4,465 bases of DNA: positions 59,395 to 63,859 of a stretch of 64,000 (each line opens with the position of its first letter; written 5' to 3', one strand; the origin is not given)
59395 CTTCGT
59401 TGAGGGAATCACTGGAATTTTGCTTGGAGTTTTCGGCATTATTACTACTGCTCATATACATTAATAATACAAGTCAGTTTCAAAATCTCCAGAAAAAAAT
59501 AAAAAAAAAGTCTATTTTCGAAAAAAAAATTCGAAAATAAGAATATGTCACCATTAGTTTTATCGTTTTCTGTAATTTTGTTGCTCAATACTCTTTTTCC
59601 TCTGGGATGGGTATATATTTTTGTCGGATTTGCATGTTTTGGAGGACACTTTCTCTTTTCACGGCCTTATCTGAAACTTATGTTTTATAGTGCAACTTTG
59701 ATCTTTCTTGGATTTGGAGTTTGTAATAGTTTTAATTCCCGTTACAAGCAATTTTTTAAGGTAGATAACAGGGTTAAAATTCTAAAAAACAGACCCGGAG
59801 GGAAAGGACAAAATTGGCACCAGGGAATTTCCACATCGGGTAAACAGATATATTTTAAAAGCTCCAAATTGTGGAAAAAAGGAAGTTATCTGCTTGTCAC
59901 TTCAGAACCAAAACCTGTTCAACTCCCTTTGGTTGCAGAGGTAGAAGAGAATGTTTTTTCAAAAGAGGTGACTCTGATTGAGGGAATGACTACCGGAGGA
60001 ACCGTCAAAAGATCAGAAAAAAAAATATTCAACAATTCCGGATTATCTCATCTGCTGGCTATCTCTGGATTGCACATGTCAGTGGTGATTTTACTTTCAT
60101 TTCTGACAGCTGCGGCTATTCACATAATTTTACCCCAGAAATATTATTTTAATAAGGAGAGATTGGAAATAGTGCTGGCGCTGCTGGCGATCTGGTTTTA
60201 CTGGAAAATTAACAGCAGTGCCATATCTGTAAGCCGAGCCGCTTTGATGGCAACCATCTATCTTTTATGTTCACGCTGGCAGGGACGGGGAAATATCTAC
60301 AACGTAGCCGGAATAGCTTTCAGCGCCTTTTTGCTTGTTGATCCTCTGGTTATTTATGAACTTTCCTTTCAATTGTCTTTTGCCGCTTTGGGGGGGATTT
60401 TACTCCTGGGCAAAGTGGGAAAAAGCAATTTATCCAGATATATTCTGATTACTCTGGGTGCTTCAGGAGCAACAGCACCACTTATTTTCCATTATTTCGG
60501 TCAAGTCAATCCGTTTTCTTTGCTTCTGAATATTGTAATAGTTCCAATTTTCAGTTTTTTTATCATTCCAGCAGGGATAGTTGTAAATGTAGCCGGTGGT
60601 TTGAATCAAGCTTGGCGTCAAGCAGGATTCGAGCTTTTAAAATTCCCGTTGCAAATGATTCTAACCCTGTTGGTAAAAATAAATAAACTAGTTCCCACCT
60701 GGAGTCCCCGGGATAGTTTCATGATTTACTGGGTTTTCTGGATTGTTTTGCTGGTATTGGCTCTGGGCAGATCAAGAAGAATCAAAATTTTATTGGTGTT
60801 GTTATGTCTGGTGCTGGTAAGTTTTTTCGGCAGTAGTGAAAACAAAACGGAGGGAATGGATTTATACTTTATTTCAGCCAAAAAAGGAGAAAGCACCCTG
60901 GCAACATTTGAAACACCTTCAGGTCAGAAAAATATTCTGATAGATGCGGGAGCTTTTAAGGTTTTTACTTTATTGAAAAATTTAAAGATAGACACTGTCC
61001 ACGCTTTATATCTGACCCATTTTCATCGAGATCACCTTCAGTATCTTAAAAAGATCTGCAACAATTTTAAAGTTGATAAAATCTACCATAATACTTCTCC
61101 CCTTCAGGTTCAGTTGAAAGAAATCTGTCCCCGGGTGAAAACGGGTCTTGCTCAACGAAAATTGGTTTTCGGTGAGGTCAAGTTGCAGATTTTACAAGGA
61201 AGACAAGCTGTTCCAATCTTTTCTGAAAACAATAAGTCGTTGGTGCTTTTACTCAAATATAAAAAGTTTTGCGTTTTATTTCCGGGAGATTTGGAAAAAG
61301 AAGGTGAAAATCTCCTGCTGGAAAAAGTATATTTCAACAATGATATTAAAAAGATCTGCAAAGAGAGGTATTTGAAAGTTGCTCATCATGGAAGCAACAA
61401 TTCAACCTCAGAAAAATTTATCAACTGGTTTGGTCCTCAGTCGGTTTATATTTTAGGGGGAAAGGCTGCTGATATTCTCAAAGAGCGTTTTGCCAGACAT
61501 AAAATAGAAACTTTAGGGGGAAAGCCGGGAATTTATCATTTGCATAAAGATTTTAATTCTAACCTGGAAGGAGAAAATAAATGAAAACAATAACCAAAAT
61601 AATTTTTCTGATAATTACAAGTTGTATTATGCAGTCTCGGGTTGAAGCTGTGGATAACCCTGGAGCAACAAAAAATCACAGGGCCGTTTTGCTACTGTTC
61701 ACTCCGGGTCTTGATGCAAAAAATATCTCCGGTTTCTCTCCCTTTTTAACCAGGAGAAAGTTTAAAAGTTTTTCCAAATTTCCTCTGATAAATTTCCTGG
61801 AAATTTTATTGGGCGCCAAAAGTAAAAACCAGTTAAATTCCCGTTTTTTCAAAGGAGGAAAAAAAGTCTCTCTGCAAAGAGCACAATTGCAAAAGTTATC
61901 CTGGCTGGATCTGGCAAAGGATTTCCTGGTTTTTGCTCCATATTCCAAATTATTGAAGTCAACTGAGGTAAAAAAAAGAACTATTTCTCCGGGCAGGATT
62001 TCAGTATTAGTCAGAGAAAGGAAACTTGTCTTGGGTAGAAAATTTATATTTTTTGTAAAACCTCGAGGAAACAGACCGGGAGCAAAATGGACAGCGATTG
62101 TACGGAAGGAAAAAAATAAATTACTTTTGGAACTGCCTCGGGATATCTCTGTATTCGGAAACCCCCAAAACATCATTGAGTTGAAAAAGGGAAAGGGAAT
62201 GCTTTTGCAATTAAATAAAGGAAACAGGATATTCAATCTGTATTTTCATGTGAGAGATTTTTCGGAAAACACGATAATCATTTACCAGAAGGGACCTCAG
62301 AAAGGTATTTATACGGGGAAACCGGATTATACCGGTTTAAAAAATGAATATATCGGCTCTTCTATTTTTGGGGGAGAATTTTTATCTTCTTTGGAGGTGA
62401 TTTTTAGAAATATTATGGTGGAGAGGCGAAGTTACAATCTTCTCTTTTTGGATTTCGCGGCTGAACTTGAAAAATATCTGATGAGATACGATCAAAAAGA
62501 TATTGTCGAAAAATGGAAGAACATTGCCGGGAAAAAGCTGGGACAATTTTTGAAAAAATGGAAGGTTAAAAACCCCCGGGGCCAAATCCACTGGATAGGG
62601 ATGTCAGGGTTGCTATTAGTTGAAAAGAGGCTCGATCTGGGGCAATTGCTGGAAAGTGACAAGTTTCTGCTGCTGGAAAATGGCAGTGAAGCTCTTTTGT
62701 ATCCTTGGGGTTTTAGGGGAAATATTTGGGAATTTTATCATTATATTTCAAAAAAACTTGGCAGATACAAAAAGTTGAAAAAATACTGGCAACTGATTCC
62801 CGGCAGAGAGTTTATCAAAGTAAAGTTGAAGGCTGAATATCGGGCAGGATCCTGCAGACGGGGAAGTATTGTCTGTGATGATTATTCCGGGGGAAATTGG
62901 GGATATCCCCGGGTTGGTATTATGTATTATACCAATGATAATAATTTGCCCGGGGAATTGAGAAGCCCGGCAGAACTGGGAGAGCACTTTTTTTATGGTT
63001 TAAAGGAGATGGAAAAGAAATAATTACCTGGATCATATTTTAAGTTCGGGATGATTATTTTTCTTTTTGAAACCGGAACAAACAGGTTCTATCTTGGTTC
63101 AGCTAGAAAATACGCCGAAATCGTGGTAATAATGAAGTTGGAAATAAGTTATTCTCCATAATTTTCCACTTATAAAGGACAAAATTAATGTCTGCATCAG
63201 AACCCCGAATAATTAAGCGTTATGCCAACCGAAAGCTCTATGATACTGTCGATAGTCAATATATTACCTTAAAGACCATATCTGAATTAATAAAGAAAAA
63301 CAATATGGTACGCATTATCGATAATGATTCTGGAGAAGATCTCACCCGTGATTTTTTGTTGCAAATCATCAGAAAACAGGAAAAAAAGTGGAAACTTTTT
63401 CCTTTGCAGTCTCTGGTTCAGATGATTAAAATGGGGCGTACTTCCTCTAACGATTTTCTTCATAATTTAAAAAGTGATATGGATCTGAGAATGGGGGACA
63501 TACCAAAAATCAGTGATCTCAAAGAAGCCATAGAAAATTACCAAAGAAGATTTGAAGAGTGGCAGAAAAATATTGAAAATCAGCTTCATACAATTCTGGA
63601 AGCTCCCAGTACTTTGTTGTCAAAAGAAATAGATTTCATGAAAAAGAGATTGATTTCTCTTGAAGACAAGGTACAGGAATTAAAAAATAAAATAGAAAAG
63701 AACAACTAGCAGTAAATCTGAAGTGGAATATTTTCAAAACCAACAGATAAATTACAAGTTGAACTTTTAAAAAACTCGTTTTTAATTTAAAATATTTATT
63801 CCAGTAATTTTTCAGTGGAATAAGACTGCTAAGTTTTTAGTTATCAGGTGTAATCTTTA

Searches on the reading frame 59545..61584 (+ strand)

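Call 53: search_protein_families(library=pfam, proteins=[window:59545-61584:+], max_evalue=0.00001)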
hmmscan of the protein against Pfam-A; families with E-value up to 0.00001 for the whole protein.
window:59545-61584:+ (679 aa): 2 families
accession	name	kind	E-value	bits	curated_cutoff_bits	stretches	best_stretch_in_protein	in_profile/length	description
PF03772.21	Competence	-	2.5e-42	145.6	23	1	154-409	9-267/270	Competence protein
PF00753.33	Lactamase_B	-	2.8e-07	31.1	22.7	1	459-626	13-182/196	Metallo-beta-lactamase superfamily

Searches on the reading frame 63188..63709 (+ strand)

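Call 53: search_protein_families(library=pfam, proteins=[window:63188-63709:+], max_evalue=0.00001)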
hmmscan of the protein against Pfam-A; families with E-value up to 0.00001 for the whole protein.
window:63188-63709:+ (173 aa): 1 family
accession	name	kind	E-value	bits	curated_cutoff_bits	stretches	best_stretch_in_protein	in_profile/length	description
PF07879.16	PHB_acc_N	-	4.8e-24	84.7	25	1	8-67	1-60/61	PHB/PHA accumulation regulator DNA-binding domain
